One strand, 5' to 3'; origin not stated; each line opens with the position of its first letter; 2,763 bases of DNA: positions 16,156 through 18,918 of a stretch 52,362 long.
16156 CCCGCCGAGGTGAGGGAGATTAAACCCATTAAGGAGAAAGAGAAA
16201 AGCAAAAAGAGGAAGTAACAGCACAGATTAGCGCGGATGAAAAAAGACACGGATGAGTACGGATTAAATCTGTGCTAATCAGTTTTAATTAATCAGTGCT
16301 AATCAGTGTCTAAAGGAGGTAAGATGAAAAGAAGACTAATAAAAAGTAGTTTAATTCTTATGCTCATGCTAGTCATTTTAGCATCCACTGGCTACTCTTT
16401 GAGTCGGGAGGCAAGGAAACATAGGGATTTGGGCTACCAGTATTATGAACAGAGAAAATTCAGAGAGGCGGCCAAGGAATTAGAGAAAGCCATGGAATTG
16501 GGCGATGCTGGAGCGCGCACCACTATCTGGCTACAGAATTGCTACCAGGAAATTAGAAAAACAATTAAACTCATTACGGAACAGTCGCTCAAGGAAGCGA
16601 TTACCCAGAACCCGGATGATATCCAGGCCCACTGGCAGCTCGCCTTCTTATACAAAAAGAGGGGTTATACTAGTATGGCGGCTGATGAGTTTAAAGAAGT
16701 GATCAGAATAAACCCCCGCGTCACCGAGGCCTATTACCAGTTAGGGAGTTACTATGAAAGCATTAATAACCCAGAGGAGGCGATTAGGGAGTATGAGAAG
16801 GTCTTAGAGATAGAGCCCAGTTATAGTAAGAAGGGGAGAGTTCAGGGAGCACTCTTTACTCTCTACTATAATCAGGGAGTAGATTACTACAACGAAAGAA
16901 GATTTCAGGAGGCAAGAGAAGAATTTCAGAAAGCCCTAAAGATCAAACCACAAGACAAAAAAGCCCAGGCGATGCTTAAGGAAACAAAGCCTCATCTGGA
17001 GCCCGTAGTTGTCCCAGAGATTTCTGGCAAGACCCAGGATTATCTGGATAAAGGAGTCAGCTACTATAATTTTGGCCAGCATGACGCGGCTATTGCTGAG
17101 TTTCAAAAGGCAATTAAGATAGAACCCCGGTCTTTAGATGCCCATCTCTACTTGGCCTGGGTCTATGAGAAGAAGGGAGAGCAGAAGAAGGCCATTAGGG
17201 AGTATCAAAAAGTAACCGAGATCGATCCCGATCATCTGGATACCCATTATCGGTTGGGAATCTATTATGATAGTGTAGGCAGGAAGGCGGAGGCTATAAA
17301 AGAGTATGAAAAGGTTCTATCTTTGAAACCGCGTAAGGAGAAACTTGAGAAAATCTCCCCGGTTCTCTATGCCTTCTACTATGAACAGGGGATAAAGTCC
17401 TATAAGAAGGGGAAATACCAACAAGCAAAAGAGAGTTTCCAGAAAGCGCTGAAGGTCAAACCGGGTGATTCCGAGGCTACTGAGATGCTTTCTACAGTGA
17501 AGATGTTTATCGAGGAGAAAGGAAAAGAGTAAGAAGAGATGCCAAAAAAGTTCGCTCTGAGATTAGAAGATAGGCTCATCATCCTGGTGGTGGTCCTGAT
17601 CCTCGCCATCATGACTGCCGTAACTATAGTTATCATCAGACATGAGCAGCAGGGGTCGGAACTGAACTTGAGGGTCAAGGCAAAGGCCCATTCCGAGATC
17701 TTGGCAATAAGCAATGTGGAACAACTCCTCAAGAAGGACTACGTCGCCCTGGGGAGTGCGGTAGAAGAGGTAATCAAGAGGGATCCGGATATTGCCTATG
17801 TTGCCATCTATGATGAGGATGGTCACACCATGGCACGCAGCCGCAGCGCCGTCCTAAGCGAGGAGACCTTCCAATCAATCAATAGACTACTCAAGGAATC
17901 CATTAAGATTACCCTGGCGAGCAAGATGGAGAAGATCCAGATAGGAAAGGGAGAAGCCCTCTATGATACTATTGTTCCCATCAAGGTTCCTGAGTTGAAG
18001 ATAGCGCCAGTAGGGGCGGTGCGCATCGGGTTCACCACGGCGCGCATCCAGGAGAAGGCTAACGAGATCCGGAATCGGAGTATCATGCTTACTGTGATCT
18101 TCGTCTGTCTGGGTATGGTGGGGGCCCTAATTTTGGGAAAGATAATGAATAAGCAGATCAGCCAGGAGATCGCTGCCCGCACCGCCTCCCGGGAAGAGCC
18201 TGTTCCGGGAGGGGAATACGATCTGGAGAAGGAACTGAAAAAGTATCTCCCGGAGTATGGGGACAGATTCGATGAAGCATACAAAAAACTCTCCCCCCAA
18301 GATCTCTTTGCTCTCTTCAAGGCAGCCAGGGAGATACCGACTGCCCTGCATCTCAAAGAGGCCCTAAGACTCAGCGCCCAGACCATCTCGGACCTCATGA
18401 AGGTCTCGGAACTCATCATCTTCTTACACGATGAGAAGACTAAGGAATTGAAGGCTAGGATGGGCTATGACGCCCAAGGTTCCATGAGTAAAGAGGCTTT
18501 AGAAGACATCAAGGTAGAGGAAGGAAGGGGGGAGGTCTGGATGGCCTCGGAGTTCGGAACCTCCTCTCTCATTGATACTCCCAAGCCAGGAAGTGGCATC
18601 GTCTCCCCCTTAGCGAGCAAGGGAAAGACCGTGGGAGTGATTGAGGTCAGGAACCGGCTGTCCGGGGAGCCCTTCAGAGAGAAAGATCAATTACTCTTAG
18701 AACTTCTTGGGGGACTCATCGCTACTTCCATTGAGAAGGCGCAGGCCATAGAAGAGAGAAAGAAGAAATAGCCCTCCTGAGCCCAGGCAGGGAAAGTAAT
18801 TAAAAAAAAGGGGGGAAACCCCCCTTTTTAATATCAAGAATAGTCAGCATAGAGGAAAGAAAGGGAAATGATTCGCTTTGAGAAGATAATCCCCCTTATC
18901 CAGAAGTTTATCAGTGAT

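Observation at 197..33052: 33-kb co-directional DNA-uptake supercluster: pseudopilus, PilMNOPQ, two ComEC, three ComEA and an extra nuclease/membrane layer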

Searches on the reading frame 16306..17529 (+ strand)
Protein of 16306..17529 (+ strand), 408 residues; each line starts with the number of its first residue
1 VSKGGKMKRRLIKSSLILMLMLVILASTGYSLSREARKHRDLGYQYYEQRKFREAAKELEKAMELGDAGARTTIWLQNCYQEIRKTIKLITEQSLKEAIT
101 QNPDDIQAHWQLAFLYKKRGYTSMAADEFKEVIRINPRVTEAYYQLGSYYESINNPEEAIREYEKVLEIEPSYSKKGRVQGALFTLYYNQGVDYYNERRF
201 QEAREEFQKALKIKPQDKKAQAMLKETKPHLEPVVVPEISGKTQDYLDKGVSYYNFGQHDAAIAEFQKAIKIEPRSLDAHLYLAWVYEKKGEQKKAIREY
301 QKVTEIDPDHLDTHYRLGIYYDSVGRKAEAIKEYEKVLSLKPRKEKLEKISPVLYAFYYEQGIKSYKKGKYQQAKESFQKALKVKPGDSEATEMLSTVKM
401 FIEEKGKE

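Call 4: search_protein_families(library=pfam, proteins=[window:16306-17529:+], max_evalue=0.01)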
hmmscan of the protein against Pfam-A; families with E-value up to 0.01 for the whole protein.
window:16306-17529:+ (408 aa): 30 families (the best 25 are shown)
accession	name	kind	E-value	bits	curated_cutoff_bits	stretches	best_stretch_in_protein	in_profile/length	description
PF07719.23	TPR_2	-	3.7e-51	167.5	27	6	186-217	3-34/34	Tetratricopeptide repeat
PF00515.34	TPR_1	-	3.3e-41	137.9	27.8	6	141-173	2-34/34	Tetratricopeptide repeat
PF13181.12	TPR_8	-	5.2e-39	129.5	25.7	6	141-172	2-33/34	Tetratricopeptide repeat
PF13414.12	TPR_11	-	8.6e-35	118.6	26.8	3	252-291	3-42/42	TPR repeat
PF14559.12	TPR_19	-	1.2e-28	99.7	25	2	257-310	5-58/68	Tetratricopeptide repeat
PF13428.12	TPR_14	-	1.1e-27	94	23.5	3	278-318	2-42/44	Tetratricopeptide repeat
PF13432.12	TPR_16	-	1.4e-27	96.2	32.7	1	247-309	1-63/65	Tetratricopeptide repeat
PF13431.12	TPR_17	-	1.4e-25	87.8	24.4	3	266-297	2-33/34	Tetratricopeptide repeat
PF13371.12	TPR_9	-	5e-24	84.5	35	0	244-281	30-67/73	Tetratricopeptide repeat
PF13424.12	TPR_12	-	1.2e-21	77.1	30.1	1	249-307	9-75/77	Tetratricopeptide repeat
PF13174.12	TPR_6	-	1.5e-21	75.9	26.3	1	278-309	1-32/33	Tetratricopeptide repeat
PF23914.1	TPR_CcmH_CycH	-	4.4e-16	59.6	42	1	254-344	61-154/158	Cytochrome c-type biogenesis protein H TPR domain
PF24575.1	TPR_Slam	-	1.6e-12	48.2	35.2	0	101-147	42-88/104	Surface lipoprotein assembly modifier, N-terminal TPR repeats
PF13374.12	TPR_10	-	5.6e-12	45.7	27.5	0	141-169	3-31/42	Tetratricopeptide repeat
PF14561.12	TPR_20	-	1.7e-10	41.5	25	1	93-142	9-60/90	Tetratricopeptide repeat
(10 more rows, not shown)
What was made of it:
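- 16306..17532 (+): g17, TPR protein (PilF/PilW-like position). TPR families (call 4).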

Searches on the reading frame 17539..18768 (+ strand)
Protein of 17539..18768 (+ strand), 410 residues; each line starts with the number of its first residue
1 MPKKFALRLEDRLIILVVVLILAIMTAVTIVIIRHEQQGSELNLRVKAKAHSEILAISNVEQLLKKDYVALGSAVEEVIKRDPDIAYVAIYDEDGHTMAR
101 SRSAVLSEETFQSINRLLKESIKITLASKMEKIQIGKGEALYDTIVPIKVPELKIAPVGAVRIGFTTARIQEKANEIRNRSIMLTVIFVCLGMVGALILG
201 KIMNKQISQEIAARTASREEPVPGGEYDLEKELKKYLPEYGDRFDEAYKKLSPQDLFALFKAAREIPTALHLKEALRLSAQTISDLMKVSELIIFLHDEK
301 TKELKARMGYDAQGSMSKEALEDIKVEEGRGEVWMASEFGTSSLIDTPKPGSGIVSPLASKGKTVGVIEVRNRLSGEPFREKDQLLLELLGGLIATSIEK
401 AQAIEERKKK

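Call 4: search_protein_families(library=pfam, proteins=[window:17539-18768:+], max_evalue=0.01)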
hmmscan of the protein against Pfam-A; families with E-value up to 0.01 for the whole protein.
window:17539-18768:+ (410 aa): 4 families
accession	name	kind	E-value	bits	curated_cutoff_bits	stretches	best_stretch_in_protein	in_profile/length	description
PF13492.12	GAF_3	-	1.9e-08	35.2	27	1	278-399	8-128/129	GAF domain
PF17203.10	sCache_3_2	-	7.3e-07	29.8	28.4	1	53-178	20-139/140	Single cache domain 3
PF13185.12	GAF_2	-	8.8e-07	29.6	28.6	1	271-399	3-136/136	GAF domain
PF01590.32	GAF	-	6.5e-05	23.9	22.4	1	272-398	2-133/133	GAF domain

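Call 67: search_protein_families(library=padloc, proteins=[window:17539-18768:+], max_evalue=0.001)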
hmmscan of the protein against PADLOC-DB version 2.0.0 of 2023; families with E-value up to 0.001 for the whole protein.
window:17539-18768:+ (410 aa): 0 families
